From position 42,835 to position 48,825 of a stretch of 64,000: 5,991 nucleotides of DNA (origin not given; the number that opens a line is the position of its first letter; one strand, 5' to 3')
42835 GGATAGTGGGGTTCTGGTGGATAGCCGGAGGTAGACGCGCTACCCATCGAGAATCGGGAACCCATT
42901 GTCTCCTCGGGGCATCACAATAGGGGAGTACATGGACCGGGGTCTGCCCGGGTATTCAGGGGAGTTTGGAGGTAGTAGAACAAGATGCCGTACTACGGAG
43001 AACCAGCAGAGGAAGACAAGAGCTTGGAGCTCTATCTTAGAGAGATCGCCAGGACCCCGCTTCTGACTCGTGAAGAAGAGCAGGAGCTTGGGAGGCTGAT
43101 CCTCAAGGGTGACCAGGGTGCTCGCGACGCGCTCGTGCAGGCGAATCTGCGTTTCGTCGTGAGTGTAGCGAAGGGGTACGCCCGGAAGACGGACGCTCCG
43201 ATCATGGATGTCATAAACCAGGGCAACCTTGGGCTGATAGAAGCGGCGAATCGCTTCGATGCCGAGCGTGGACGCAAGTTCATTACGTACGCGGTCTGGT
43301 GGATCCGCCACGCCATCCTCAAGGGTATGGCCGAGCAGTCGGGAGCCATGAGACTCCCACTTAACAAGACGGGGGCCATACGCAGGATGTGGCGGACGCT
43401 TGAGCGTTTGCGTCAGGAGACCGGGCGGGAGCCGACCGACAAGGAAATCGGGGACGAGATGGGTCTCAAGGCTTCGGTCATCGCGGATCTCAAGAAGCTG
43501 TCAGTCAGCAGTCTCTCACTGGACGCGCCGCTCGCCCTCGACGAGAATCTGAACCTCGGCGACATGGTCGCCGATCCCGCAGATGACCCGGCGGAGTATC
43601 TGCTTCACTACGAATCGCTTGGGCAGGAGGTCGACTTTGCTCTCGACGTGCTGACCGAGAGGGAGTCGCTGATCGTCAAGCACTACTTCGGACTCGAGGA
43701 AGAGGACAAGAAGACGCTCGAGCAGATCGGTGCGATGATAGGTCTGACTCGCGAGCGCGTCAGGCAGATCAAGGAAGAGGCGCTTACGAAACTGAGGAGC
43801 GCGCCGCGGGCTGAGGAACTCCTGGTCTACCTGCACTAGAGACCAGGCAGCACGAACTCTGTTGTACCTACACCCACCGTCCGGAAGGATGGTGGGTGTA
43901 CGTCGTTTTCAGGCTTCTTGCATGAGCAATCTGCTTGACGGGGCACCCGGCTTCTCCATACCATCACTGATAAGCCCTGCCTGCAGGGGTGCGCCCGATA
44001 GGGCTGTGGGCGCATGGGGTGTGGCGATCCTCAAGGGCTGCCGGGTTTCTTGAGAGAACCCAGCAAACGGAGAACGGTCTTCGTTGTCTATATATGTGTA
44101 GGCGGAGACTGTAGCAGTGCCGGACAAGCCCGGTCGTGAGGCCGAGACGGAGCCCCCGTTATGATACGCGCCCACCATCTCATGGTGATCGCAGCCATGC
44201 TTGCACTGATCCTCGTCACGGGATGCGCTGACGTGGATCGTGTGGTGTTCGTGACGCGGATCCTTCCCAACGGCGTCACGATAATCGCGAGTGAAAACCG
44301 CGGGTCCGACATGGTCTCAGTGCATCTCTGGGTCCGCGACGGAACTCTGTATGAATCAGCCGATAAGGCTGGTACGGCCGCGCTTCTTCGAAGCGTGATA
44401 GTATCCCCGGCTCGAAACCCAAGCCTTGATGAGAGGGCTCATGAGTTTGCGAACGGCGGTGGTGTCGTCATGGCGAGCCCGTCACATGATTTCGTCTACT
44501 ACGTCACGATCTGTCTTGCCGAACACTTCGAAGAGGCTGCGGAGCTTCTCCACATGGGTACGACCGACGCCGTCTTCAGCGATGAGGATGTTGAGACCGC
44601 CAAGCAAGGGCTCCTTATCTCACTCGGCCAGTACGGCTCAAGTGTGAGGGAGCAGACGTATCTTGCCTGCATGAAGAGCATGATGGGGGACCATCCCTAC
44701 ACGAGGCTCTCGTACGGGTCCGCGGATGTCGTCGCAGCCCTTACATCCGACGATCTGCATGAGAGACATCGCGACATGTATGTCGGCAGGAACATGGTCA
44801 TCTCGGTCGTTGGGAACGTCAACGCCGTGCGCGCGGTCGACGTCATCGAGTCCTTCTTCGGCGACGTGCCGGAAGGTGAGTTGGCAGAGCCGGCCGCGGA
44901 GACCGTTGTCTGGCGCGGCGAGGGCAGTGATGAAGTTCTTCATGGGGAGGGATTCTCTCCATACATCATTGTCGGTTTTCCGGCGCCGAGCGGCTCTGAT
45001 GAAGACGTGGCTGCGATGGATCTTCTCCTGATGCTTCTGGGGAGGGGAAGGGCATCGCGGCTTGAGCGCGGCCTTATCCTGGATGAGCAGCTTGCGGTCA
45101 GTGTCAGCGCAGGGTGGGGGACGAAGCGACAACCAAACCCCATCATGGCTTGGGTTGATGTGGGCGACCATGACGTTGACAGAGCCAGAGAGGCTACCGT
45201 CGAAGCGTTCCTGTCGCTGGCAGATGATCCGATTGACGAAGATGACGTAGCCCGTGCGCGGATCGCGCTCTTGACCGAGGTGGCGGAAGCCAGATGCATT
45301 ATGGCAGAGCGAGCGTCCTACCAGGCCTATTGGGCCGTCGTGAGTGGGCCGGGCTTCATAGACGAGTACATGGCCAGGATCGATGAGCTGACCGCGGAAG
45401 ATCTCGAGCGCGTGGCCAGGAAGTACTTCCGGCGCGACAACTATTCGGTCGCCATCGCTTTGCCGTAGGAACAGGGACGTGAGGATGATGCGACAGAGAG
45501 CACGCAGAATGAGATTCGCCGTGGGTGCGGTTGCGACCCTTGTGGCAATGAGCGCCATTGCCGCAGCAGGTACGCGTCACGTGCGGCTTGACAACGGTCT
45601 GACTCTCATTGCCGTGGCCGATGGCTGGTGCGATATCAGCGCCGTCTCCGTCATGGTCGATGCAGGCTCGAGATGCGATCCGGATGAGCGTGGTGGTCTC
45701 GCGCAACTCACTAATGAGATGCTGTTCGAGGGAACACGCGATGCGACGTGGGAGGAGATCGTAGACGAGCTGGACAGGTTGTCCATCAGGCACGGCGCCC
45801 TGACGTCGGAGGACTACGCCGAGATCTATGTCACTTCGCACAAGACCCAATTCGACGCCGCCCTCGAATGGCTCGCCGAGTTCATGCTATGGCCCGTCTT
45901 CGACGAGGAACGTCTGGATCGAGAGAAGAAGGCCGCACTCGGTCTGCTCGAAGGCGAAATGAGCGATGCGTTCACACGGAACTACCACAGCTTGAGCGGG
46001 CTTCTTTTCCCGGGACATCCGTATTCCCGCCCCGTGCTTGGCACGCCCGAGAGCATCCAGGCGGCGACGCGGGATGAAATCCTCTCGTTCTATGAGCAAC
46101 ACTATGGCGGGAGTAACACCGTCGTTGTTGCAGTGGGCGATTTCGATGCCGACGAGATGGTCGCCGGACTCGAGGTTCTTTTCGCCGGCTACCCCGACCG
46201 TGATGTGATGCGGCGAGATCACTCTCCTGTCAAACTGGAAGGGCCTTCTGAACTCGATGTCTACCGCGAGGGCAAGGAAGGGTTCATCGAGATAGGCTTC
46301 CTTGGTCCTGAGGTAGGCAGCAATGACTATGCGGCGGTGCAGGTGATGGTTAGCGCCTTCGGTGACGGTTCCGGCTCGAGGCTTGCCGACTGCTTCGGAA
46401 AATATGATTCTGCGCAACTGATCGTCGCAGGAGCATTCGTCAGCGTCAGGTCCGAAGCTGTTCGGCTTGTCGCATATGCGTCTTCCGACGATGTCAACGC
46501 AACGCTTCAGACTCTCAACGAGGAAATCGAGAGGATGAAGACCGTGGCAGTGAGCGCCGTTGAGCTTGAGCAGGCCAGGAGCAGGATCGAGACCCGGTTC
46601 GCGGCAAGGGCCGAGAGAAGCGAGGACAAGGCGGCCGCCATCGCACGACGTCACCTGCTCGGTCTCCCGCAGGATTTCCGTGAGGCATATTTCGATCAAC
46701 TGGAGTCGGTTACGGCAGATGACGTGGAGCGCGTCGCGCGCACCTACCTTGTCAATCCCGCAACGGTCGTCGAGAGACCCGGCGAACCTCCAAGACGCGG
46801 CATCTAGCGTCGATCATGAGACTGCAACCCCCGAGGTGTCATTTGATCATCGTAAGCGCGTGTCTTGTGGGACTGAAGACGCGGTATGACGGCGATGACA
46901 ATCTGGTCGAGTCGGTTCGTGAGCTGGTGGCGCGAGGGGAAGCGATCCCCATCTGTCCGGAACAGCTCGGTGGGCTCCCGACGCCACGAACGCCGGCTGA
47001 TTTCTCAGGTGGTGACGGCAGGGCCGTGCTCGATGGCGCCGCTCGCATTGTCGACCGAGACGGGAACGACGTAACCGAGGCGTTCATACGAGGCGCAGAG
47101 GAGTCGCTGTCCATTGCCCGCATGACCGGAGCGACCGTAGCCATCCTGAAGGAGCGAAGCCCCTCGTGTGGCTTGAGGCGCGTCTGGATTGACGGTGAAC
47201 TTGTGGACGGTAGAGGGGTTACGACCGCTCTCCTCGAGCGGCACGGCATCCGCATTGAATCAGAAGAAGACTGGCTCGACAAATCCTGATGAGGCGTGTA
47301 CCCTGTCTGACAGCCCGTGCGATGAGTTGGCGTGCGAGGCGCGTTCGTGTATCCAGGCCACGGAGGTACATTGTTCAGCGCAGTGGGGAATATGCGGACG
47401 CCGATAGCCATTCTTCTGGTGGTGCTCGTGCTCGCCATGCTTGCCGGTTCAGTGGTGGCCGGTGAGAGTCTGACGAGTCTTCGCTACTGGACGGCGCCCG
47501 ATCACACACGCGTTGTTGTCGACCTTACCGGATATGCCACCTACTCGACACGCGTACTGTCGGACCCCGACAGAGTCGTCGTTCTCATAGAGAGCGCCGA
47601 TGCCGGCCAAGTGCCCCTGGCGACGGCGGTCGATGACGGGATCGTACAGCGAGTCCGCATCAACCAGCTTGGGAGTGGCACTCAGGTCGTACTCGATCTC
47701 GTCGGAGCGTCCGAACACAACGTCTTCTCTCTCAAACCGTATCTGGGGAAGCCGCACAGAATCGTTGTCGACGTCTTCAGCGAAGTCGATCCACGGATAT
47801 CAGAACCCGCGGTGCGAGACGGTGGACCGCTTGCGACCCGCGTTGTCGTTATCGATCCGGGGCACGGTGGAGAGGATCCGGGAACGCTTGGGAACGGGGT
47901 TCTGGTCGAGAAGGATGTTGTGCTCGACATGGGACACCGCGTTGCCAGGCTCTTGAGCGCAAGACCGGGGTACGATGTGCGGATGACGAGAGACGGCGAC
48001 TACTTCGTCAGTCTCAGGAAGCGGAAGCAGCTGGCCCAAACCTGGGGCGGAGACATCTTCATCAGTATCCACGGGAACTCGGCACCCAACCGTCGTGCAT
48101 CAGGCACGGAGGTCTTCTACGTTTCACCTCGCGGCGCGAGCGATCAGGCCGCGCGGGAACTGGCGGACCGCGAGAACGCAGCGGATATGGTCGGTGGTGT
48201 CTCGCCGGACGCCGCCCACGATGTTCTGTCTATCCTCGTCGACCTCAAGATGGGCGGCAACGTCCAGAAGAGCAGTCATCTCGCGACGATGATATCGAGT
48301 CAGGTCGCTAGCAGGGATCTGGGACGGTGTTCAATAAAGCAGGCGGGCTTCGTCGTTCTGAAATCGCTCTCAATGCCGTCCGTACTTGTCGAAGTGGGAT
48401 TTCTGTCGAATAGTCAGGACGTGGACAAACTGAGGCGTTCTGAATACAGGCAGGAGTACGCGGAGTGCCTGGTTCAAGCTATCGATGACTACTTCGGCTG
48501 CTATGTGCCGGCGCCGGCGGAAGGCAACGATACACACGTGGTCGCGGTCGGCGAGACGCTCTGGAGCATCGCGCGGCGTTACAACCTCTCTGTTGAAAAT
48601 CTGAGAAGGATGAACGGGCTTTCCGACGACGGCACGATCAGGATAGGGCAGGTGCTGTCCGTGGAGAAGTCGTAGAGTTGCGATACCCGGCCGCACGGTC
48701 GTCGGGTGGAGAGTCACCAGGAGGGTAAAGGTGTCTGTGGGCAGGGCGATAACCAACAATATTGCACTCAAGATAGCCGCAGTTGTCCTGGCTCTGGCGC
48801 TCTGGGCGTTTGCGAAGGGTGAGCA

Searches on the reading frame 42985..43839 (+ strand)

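Call 38: search_protein_families(library=pfam, proteins=[window:42985-43839:+], max_evalue=0.00001)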
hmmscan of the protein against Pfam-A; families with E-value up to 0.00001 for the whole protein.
window:42985-43839:+ (284 aa): 4 families
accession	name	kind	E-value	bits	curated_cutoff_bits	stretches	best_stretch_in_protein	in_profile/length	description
PF04542.20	Sigma70_r2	-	4e-17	62.2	24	1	50-115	1-65/71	Sigma-70 region 2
PF04545.22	Sigma70_r4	-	8e-17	60.9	24.1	1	219-271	1-49/50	Sigma-70, region 4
PF04539.22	Sigma70_r3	-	8.9e-13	48.6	25.3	1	134-205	5-77/78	Sigma-70 region 3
PF00140.25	Sigma70_r1_2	-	1.2e-12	48.1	22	1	13-44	2-33/34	Sigma-70 factor, region 1.2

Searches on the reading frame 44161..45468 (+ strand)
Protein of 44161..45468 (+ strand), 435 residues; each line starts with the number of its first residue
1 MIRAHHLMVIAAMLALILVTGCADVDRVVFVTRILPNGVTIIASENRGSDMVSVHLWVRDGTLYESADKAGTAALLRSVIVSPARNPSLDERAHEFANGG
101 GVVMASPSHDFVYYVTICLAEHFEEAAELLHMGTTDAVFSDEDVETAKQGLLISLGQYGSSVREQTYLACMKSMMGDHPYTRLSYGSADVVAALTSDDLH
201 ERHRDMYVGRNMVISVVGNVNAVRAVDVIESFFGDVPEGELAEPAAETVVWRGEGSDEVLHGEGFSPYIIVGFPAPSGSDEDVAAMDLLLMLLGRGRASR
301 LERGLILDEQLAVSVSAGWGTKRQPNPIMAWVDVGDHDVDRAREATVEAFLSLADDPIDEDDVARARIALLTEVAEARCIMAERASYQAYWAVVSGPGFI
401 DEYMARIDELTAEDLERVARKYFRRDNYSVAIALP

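Call 38: search_protein_families(library=pfam, proteins=[window:44161-45468:+], max_evalue=0.00001)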
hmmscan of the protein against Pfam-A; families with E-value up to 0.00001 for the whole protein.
window:44161-45468:+ (435 aa): 2 families
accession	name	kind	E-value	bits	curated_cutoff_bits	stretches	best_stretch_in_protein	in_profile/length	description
PF05193.26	Peptidase_M16_C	-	9.2e-27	94.5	23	1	194-370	2-181/181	Peptidase M16 inactive domain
PF00675.25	Peptidase_M16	-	4.9e-09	36.7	22.3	1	42-152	2-113/149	Insulinase (Peptidase family M16)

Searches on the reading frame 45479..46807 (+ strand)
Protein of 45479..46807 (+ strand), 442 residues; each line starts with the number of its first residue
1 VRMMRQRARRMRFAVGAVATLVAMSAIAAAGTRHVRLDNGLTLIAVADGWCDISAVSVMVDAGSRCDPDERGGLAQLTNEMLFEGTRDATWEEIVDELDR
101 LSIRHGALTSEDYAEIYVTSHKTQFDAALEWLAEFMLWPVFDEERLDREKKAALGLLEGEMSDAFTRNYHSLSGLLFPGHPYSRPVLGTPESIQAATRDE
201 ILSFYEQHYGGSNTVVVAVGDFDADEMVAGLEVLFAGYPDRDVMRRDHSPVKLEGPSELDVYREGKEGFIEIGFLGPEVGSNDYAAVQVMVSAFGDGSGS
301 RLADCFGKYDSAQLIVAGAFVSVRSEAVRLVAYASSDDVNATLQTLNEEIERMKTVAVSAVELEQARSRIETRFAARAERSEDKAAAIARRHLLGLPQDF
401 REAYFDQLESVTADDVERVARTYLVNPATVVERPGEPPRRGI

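Call 38: search_protein_families(library=pfam, proteins=[window:45479-46807:+], max_evalue=0.00001)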
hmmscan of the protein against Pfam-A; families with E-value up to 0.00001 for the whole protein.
window:45479-46807:+ (442 aa): 2 families
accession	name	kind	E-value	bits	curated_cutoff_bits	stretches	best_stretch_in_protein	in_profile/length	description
PF05193.26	Peptidase_M16_C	-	1.7e-22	80.6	23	1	196-368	2-179/181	Peptidase M16 inactive domain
PF00675.25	Peptidase_M16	-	6.8e-19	68.7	22.3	1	52-154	11-113/149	Insulinase (Peptidase family M16)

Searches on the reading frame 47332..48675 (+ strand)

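Call 39: search_protein_families(library=pfam, proteins=[window:47332-48675:+], max_evalue=0.00001)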
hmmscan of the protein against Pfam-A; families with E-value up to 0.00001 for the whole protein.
window:47332-48675:+ (447 aa): 3 families
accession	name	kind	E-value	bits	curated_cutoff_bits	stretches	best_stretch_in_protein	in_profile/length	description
PF01520.23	Amidase_3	-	7.6e-49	166.5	27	1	172-385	1-173/174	N-acetylmuramoyl-L-alanine amidase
PF01476.26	LysM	-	1e-14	54.6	20.9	1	402-444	1-42/43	LysM domain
PF11741.13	AMIN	-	6.6e-14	52.3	20.5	1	50-147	2-100/101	AMIN domain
